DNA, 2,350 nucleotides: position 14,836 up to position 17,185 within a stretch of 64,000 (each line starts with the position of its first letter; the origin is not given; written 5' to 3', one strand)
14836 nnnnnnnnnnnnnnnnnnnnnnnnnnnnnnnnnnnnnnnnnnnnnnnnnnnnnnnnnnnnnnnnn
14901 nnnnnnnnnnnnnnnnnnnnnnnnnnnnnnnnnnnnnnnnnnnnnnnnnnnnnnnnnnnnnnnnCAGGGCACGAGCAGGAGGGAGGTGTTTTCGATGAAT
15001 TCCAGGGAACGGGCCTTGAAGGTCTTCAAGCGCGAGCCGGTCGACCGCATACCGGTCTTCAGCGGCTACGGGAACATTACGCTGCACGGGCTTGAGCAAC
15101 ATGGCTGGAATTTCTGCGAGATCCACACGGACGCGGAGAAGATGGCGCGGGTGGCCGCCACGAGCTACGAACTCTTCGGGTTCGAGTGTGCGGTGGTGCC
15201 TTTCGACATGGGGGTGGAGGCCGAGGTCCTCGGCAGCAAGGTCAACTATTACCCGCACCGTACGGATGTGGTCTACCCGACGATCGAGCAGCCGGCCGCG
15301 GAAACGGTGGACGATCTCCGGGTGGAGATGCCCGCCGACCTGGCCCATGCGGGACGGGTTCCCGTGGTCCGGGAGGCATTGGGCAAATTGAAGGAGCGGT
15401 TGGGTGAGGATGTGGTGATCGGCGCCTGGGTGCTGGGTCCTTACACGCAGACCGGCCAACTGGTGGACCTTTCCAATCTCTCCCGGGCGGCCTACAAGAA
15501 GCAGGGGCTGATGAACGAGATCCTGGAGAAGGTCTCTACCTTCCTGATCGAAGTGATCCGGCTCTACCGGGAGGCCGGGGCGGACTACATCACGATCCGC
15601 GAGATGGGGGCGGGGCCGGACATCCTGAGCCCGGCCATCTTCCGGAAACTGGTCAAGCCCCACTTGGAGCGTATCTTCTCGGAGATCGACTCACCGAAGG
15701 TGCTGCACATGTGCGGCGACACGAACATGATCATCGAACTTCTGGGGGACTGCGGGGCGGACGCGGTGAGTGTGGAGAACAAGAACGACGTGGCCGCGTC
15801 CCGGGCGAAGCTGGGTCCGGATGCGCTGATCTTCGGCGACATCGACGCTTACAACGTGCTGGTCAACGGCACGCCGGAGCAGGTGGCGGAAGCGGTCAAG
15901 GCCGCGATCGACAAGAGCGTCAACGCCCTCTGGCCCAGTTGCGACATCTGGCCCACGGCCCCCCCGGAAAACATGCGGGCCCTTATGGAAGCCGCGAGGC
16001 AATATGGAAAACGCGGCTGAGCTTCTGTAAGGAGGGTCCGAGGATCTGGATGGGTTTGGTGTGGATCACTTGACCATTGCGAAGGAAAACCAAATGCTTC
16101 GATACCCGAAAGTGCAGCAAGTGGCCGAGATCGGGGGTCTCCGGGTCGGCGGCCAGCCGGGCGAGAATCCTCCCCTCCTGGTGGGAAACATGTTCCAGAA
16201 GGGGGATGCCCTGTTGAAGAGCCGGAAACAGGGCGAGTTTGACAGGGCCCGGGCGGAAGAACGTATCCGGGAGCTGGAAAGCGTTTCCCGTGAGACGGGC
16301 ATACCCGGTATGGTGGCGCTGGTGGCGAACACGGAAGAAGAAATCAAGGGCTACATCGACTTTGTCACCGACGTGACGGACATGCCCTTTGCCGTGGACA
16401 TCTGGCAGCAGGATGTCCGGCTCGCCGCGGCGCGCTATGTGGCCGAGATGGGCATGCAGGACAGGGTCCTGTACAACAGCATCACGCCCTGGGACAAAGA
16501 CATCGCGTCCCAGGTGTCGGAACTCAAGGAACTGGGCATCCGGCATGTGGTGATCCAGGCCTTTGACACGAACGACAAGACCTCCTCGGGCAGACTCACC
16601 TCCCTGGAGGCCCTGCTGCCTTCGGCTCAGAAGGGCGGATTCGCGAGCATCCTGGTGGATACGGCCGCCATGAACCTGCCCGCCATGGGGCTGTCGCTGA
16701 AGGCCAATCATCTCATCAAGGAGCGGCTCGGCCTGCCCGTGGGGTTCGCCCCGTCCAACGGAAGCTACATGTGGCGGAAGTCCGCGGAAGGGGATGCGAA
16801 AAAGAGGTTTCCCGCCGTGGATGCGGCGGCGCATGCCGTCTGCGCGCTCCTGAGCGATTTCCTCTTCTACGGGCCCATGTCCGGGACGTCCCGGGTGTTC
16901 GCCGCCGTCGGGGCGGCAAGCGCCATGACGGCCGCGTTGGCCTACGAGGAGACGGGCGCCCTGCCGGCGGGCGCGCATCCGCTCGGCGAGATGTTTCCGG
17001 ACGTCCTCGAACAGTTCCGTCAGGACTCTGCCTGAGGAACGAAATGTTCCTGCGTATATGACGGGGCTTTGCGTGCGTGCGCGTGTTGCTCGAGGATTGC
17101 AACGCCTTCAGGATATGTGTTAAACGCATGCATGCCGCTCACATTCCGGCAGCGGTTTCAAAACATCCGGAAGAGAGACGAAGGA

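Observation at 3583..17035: Corrinoid-dependent methyltransferase system with its reductive activase encoded in a separate operon together with DUF1302/DUF1329 outer-membrane proteins: putative uptake-and-demethylation island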

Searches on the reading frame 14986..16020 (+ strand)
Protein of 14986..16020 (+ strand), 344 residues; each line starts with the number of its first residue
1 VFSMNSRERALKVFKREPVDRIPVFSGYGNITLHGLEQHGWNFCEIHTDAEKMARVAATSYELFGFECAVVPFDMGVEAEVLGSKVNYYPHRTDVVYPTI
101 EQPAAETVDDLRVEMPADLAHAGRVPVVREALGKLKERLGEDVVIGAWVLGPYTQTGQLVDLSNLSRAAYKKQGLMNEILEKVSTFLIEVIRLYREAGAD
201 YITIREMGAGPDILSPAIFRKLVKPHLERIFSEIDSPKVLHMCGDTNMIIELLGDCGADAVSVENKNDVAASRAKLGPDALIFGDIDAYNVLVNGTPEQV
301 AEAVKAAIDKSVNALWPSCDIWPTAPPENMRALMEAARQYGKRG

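Call 3: search_protein_families(library=pfam, proteins=[window:14986-16020:+])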
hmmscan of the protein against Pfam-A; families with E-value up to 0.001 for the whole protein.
window:14986-16020:+ (344 aa): 1 family
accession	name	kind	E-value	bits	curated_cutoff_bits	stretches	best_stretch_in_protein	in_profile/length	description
PF01208.23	URO-D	-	1.1e-68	232.2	23.9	1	6-340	2-346/346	Uroporphyrinogen decarboxylase (URO-D)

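Call 8: search_solved_structures(query=window:14986-16020:+, max_evalue=0.01)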
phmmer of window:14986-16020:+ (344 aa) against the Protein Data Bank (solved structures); distinct sequences matched with E-value up to 0.01: 9.
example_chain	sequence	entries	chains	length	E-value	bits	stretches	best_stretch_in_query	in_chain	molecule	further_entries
4ay7_A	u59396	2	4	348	6.2e-50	173.3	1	6-337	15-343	METHYLCOBALAMIN: COENZYME M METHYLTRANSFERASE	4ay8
1j93_A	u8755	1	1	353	1.8e-11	46.9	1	115-308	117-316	UROPORPHYRINOGEN DECARBOXYLASE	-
6w2o_A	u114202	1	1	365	8.4e-07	31.5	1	7-309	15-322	Uroporphyrinogen decarboxylase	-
2inf_A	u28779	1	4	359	2.6e-05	26.6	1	11-335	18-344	Uroporphyrinogen decarboxylase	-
8cwy_A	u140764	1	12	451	0.00011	24.6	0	167-207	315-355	T32-15-1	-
8cws_A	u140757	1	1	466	0.00013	24.3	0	167-207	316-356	F4132-2 Chain A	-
5cwb_A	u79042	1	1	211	0.00069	22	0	169-207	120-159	Designed helical repeat protein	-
7mwr_B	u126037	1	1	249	0.0014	21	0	169-207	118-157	LHD101B4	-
4wsh_A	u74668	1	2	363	0.0035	19.7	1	146-338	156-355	Uroporphyrinogen decarboxylase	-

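Call 21: search_protein_families(library=ncbifam, proteins=[window:14986-16020:+], max_evalue=0.00001)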
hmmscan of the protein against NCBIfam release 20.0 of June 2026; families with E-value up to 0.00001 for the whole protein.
window:14986-16020:+ (344 aa): 5 families
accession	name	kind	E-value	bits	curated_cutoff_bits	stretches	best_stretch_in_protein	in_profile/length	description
NF004889.0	PRK06252.1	subfamily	8.4e-79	265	244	1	1-341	1-337/340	methylcobalamin:coenzyme M methyltransferase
NF040654.1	MtaA_Meth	equivalog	1.8e-76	257.3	400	1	4-340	1-335/337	methylcobamide:CoM methyltransferase MtaA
TIGR01463.1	mtaA_cmuA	subfamily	2.1e-67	227.8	235.4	1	4-339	3-337/340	MtaA/CmuA family methyltransferase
NF041608.1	methylcob_mtaseMtbA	equivalog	1.3e-51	175.8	600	1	6-340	6-337/339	methylcobamide:CoM methyltransferase MtbA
TIGR01464.1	hemE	equivalog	4.3e-16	58.9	302.95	1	34-338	30-337/338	uroporphyrinogen decarboxylase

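Call 24: search_solved_structures(query=window:14986-16020:+, max_evalue=1e-20, show_alignments=1)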
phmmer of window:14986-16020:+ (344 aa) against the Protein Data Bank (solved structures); distinct sequences matched with E-value up to 1e-20: 1.
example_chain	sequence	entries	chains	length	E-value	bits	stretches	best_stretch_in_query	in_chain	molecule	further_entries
4ay7_A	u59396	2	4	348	6.2e-50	173.3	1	6-337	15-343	METHYLCOBALAMIN: COENZYME M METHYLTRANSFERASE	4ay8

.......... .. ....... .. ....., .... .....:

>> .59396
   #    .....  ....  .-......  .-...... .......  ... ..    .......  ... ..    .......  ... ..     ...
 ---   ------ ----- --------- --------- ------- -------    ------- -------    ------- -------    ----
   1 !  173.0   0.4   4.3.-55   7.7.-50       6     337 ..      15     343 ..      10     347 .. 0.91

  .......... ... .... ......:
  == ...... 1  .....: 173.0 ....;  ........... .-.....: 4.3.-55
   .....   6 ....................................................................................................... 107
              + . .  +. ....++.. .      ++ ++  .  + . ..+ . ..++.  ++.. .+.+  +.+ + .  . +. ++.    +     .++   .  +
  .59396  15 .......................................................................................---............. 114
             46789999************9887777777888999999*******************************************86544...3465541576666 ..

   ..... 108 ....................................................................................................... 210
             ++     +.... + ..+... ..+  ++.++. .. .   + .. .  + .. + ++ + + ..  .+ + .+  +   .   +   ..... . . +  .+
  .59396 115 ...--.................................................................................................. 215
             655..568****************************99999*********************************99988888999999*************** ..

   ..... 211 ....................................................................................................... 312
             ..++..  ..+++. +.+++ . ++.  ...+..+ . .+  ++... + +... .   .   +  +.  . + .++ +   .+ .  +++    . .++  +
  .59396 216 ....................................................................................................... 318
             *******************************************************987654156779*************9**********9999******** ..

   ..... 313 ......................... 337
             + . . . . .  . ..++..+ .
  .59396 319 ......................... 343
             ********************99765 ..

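Call 79: find_homologous_proteins(query=window:14995-16020:+, max_evalue=1e-20)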
Query window:14995-16020:+ (341 aa): 1650 proteins with E <= 1e-20 among 7944 candidates; the best 120 are listed.
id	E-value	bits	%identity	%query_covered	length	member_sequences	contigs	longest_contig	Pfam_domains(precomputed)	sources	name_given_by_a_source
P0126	2.8e-227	771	100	100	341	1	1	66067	PF01208.24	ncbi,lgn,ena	-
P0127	2.9e-194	663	84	100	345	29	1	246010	PF01208.24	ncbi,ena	-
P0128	1.1e-191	654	82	100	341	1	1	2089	PF01208.24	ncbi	-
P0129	3.4e-189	646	83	97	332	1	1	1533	PF01208.24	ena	-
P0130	6.0e-169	579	73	99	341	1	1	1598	PF01208.24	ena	-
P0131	5.9e-168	576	74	100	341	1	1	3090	PF01208.24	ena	-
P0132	9.2e-168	576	73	99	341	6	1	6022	PF01208.24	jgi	jgi:[methyl-Co(III) methanol-specific corrinoid protein]:coenzyme M methyltransferase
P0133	1.0e-167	575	72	99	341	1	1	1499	PF01208.24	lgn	-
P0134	1.4e-167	575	74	99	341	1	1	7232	PF01208.24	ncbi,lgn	-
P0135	1.2e-166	572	72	99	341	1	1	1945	PF01208.24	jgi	jgi:[methyl-Co(III) methanol-specific corrinoid protein]:coenzyme M methyltransferase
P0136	1.9e-166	571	72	99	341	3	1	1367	PF01208.24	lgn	-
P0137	1.3e-165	568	72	99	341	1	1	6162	PF01208.24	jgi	jgi:[methyl-Co(III) methanol-specific corrinoid protein]:coenzyme M methyltransferase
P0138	4.3e-165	567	71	99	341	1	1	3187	PF01208.24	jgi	jgi:[methyl-Co(III) methanol-specific corrinoid protein]:coenzyme M methyltransferase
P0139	4.3e-165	567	71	99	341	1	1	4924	PF01208.24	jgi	jgi:[methyl-Co(III) methanol-specific corrinoid protein]:coenzyme M methyltransferase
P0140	8.2e-165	566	71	99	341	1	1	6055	PF01208.24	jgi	-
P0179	5.6e-149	514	63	99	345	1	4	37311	PF01208.24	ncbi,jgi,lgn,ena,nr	ncbi:MAG TPA: MtaA/CmuA family methyltransferase [Syntrophales bacterium]|nr:MtaA/CmuA family methyl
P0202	1.4e-147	509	63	99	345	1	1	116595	PF01208.24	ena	-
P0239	3.0e-146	505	63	99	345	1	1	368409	PF01208.24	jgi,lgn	jgi:[methyl-Co(III) methanol-specific corrinoid protein]:coenzyme M methyltransferase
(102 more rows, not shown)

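Call 80: find_encoding_contigs(protein=P0239, flank=8000, max_places=1)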
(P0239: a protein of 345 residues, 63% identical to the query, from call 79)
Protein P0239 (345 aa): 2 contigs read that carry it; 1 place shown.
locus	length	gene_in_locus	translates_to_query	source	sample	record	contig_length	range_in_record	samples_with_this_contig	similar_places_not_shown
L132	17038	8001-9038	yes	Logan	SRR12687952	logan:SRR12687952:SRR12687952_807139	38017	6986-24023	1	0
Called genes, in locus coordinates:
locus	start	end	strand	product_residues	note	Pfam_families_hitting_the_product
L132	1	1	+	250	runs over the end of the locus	PF00005:ABC_tran, PF13304:AAA_21 (faint)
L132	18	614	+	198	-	PF03358:FMN_red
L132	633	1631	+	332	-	PF00586:AIRS, PF02769:AIRS_C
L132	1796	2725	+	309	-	PF00392:GntR, PF01022:HTH_5 (weak), PF07729:FCD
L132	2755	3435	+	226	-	PF02607:B12-binding_2, PF02310:B12-binding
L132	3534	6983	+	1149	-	PF17650:RACo_linker, PF17651:Raco_middle, PF14691:Fer4_20, PF01266:DAO (weak), PF07992:Pyr_redox_2, PF13450:NAD_binding_8 (weak), PF13738:Pyr_redox_3 (weak), PF14574:RACo_C_ter, +5 more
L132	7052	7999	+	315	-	PF02007:MtrH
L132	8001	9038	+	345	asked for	PF01208:URO-D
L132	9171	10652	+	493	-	PF01565:FAD_binding_4, PF02913:FAD-oxidase_C (weak)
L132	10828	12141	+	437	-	PF13183:Fer4_8 (faint), PF02754:CCG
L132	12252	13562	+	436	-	PF13433:Peripla_BP_5, PF13458:Peripla_BP_6, PF01094:ANF_receptor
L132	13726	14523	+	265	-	PF02653:BPD_transp_2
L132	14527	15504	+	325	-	PF02653:BPD_transp_2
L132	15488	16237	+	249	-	PF00005:ABC_tran, PF13304:AAA_21 (faint), PF12399:BCA_ABC_TP_C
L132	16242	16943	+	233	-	PF00005:ABC_tran, PF13304:AAA_21 (faint)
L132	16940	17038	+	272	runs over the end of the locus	-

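Call 81: find_encoding_contigs(protein=P0202, flank=8000, max_places=1)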
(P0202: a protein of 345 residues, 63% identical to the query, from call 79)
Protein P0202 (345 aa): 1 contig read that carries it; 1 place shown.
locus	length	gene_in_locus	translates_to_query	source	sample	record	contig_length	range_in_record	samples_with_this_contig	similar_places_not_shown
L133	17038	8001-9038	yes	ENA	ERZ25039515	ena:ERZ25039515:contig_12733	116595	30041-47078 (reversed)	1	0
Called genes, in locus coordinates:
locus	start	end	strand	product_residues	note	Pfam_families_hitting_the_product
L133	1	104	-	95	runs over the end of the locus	-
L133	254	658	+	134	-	PF07883:Cupin_2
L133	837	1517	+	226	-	PF02607:B12-binding_2, PF02310:B12-binding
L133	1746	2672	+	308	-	PF00392:GntR, PF07729:FCD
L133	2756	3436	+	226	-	PF02607:B12-binding_2, PF02310:B12-binding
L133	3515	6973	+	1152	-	PF00111:Fer2 (weak), PF17650:RACo_linker, PF17651:Raco_middle, PF14691:Fer4_20, PF01266:DAO (weak), PF07992:Pyr_redox_2, PF13450:NAD_binding_8, PF14574:RACo_C_ter, +4 more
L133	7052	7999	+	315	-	PF02007:MtrH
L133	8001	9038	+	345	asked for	PF01208:URO-D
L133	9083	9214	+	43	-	-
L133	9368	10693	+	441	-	PF01565:FAD_binding_4, PF02913:FAD-oxidase_C (faint)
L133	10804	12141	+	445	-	PF13183:Fer4_8 (faint), PF02754:CCG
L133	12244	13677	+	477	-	PF13458:Peripla_BP_6, PF13433:Peripla_BP_5, PF01094:ANF_receptor (weak)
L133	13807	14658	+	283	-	PF02653:BPD_transp_2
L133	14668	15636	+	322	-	PF02653:BPD_transp_2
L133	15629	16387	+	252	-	PF00005:ABC_tran, PF13304:AAA_21 (faint), PF12399:BCA_ABC_TP_C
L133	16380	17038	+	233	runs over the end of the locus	PF00005:ABC_tran, PF13304:AAA_21 (faint)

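Call 82: find_encoding_contigs(protein=P0179, flank=8000, max_places=1)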
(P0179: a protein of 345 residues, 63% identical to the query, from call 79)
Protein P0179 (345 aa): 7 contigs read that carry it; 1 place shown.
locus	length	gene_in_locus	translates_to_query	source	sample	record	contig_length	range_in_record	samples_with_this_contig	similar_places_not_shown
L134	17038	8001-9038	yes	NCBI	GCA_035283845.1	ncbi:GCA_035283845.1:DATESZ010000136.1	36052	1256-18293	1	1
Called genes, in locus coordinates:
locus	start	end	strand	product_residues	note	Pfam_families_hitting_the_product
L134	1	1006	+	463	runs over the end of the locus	PF00291:PALP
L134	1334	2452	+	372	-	PF01208:URO-D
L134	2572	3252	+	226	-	PF02607:B12-binding_2, PF02310:B12-binding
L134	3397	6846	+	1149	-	PF17650:RACo_linker, PF17651:Raco_middle, PF14691:Fer4_20, PF00890:FAD_binding_2 (weak), PF01266:DAO, PF07992:Pyr_redox_2, PF13450:NAD_binding_8, PF14574:RACo_C_ter, +7 more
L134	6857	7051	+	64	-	-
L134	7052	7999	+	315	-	PF02007:MtrH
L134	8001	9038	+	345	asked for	PF01208:URO-D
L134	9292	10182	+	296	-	PF00072:Response_reg, PF00990:GGDEF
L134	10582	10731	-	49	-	-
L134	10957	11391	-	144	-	-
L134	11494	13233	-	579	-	PF01751:Toprim (faint), PF13155:Toprim_2, PF13362:Toprim_3 (faint), PF13662:Toprim_4, PF03796:DnaB_C, PF06745:ATPase (weak), PF13481:AAA_25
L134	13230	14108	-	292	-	-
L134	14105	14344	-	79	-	-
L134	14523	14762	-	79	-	-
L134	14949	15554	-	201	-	-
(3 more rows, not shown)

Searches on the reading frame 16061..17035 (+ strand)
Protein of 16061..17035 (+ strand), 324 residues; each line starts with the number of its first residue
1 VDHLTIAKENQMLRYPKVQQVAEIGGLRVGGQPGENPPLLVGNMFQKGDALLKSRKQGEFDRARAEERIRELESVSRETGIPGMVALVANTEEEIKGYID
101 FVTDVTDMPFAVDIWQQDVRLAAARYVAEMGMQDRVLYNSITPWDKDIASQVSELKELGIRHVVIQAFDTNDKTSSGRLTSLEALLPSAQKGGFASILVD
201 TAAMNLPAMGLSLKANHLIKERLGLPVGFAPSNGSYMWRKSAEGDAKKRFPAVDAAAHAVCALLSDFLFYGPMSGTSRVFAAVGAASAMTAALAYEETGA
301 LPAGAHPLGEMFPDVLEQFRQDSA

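Call 4: search_protein_families(library=pfam, proteins=[window:16061-17035:+])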
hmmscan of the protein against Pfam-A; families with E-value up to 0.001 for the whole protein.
window:16061-17035:+ (324 aa): 1 family
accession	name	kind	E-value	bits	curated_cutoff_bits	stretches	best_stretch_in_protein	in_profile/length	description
PF02007.24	MtrH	-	1.3e-59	202.2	22.8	1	18-294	2-291/299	Tetrahydromethanopterin S-methyltransferase MtrH subunit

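Call 9: search_solved_structures(query=window:16061-17035:+, max_evalue=0.01)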
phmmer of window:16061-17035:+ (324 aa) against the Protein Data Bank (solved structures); distinct sequences matched with E-value up to 0.01: 5.
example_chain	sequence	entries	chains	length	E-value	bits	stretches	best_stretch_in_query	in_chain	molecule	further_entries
8z9u_B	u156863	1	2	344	4.9e-55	190.3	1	19-285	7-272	Tetrahydromethanopterin S-methyltransferase subunit H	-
9qtp_o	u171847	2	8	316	8.2e-40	140.3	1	12-296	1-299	Tetrahydromethanopterin S-methyltransferase subunit H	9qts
6sj8_A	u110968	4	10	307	8.4e-40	140.3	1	15-309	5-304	Tetrahydromethanopterin S-methyltransferase | Methylcorrinoid:tetrahydrofolate methyltransferase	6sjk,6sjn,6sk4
6sjo_A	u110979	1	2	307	1.1e-38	136.7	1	15-309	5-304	Tetrahydromethanopterin S-methyltransferase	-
6sjp_A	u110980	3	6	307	1.1e-38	136.6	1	15-309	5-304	Tetrahydromethanopterin S-methyltransferase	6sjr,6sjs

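Call 22: search_protein_families(library=ncbifam, proteins=[window:16061-17035:+], max_evalue=0.00001)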
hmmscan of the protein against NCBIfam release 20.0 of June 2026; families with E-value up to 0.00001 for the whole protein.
window:16061-17035:+ (324 aa): 3 families
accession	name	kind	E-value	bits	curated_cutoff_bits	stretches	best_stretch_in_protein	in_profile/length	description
NF002142.0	PRK00979.1-1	subfamily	4.2e-99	331.4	287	1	17-318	4-305/306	tetrahydromethanopterin S-methyltransferase subunit H family protein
TIGR01114.1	mtrH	equivalog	7e-53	179.8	271.4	1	12-307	1-309/314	tetrahydromethanopterin S-methyltransferase subunit H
NF047990.1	Co_MTase_MtgA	equivalog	2.7e-46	158.5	550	1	12-295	1-289/306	[methyl-Co(III) glycine betaine-specific corrinoid protein]--tetrahydrofolate methyltransferase MtgA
